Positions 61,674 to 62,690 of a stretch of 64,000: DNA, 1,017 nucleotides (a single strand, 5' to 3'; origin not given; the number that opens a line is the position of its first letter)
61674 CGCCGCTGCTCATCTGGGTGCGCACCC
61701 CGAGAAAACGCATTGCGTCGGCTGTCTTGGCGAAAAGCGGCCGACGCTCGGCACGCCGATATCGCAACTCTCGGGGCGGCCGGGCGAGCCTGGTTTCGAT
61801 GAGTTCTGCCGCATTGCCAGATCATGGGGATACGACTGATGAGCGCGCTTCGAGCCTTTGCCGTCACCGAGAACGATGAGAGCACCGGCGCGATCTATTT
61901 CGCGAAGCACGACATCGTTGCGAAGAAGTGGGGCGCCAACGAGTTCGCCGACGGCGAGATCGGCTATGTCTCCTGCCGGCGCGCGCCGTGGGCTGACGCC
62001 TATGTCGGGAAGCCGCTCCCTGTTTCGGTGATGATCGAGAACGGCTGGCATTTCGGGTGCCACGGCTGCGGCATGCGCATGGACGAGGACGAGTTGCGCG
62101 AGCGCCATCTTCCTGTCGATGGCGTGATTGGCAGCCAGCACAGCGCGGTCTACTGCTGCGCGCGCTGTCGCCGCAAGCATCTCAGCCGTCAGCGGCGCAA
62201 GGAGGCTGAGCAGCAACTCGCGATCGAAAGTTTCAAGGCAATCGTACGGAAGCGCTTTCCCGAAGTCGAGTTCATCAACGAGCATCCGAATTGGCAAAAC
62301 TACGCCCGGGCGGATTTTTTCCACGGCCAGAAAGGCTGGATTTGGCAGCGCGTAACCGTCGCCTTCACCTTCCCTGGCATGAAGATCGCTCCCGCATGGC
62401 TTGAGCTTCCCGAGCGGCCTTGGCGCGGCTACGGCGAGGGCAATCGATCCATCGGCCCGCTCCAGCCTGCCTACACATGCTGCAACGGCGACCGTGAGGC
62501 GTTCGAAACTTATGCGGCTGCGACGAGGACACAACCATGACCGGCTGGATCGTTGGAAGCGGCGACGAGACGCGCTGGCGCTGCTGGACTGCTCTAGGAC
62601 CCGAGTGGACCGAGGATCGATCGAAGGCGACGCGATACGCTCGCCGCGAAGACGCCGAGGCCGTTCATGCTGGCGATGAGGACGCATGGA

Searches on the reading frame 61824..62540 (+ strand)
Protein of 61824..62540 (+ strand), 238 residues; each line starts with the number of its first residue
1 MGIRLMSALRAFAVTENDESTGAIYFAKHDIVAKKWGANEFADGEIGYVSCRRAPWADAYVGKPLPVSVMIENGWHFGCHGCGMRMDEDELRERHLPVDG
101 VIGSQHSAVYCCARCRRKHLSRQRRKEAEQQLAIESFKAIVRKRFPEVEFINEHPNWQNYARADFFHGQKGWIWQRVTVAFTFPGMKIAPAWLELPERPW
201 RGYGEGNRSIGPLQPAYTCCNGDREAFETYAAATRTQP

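Call 97: search_protein_families(library=phrogs, proteins=[window:61824-62540:+], max_evalue=0.00001)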
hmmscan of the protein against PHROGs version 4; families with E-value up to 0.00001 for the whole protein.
window:61824-62540:+ (238 aa): 1 family
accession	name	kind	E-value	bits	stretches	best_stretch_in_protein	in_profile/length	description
phrog_8514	-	unknown function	3e-47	162.1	1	7-234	2-202/204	-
